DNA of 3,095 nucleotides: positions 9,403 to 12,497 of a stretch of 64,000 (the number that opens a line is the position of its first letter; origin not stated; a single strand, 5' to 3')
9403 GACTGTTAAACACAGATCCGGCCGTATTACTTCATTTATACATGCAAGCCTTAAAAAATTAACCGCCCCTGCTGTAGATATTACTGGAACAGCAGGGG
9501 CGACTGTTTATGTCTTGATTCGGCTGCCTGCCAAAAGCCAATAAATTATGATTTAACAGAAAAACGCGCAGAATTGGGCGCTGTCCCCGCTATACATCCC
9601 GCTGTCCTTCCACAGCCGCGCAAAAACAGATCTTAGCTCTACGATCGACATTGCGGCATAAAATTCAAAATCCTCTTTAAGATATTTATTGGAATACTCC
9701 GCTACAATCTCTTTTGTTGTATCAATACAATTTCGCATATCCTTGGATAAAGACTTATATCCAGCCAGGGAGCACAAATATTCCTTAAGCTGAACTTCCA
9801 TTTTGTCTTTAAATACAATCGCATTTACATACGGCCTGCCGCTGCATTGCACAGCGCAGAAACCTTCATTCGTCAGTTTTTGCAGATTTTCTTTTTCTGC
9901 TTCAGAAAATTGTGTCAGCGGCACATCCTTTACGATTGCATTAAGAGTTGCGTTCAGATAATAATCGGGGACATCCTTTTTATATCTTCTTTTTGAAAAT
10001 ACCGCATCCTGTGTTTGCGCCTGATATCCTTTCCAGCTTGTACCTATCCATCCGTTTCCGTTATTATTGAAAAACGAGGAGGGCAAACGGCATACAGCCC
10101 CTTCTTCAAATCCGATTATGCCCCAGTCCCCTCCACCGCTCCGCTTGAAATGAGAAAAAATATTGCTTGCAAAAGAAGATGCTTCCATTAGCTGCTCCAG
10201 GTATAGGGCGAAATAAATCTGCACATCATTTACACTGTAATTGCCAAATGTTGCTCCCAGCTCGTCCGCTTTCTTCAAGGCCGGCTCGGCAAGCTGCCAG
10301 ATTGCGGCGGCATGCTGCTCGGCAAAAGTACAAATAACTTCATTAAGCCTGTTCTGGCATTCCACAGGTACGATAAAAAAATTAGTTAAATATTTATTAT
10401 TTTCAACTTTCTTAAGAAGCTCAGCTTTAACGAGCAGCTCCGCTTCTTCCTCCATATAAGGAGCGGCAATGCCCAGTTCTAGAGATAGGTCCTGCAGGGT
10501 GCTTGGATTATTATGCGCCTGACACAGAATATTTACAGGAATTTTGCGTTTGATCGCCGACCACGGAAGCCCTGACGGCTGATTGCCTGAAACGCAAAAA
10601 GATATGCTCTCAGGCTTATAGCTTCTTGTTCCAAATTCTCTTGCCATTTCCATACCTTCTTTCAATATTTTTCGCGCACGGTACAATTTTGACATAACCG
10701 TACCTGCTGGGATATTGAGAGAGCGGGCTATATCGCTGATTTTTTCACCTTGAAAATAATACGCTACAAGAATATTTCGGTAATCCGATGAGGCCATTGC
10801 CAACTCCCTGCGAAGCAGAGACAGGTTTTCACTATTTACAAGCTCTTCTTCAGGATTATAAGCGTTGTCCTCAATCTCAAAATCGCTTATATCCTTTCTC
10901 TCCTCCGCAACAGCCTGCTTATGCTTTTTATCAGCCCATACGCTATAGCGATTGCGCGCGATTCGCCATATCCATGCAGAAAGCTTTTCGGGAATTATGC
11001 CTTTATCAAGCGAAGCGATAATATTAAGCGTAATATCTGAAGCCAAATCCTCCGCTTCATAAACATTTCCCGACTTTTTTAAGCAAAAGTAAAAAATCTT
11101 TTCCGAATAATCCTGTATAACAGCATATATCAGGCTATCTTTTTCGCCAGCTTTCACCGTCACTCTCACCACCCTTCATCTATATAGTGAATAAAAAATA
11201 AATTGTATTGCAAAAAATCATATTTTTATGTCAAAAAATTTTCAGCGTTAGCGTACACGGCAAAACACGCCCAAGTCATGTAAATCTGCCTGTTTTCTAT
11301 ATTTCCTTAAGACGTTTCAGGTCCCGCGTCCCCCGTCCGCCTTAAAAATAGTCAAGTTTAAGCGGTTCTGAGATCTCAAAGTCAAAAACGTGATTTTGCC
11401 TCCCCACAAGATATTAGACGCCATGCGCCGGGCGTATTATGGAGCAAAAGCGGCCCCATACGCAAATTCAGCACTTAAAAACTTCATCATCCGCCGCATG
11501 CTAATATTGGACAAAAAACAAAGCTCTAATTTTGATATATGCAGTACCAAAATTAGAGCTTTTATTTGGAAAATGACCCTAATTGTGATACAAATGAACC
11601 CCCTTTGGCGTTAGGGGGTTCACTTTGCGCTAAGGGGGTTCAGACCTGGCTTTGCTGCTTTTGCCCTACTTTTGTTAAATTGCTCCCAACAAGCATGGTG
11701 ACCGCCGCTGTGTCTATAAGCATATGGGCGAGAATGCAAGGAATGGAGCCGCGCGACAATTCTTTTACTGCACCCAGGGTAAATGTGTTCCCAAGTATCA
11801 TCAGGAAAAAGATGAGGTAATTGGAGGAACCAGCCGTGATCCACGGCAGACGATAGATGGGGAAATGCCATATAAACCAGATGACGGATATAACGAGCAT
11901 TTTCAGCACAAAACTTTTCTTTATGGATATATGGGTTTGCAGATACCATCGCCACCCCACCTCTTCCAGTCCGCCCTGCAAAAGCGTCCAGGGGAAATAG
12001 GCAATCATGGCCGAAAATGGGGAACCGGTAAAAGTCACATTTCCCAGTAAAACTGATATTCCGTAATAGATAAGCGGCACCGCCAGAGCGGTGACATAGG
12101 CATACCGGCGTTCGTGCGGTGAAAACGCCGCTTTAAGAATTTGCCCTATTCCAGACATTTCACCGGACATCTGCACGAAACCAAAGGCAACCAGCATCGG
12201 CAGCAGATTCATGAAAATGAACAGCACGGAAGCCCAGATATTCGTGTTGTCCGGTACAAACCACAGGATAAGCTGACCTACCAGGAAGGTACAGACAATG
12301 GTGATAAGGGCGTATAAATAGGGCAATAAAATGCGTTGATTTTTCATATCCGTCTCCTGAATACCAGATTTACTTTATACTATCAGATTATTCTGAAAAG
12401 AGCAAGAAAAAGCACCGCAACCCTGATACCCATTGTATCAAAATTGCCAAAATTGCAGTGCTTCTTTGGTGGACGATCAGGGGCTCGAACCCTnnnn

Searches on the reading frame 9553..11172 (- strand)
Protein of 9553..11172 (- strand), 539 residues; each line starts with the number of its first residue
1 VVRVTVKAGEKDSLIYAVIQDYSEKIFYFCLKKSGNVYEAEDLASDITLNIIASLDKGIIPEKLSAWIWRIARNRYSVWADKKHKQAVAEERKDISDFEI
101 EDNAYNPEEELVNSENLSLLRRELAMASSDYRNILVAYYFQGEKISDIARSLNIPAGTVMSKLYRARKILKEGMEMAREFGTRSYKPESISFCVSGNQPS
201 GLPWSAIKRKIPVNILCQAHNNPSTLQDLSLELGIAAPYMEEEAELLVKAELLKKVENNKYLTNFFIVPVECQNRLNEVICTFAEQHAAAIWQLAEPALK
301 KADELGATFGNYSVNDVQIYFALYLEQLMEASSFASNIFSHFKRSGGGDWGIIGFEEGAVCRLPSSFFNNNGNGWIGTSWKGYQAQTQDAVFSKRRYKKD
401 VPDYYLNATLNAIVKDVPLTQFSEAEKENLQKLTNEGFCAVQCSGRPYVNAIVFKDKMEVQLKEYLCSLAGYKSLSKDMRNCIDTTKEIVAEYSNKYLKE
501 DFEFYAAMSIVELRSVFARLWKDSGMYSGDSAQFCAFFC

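Call 14: search_protein_families(library=pfam, proteins=[window:9553-11172:-])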
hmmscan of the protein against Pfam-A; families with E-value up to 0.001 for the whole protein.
window:9553-11172:- (539 aa): 3 families
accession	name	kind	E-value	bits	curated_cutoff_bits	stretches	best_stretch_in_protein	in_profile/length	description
PF08281.18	Sigma70_r4_2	-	4.6e-10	39.4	25.7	1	127-169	11-53/54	Sigma-70, region 4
PF04542.20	Sigma70_r2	-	1.6e-06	28.2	24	1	19-75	2-60/71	Sigma-70 region 2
PF04545.22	Sigma70_r4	-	5.6e-05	23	24.1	1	132-171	10-49/50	Sigma-70, region 4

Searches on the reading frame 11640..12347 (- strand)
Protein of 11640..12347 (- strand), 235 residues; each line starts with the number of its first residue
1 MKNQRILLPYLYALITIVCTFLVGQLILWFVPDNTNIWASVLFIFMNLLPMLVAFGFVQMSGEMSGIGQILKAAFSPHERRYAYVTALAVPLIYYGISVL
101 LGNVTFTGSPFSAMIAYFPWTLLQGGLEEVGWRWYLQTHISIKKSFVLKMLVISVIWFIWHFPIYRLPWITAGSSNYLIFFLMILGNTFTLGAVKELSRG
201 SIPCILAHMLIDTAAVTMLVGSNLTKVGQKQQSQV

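Call 14: search_protein_families(library=pfam, proteins=[window:11640-12347:-])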
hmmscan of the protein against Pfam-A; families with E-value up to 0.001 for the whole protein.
window:11640-12347:- (235 aa): 1 family
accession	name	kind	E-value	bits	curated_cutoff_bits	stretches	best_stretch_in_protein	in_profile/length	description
PF02517.21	Rce1-like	-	3.6e-10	40.4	22.4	1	113-213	4-92/93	Type II CAAX prenyl endopeptidase Rce1-like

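Call 93: find_encoding_contigs(protein=window:11640-12347:-, flank=1500, max_places=8)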
Protein window:11640-12347:- (235 aa): no gene with exactly this product is on record in the collection.
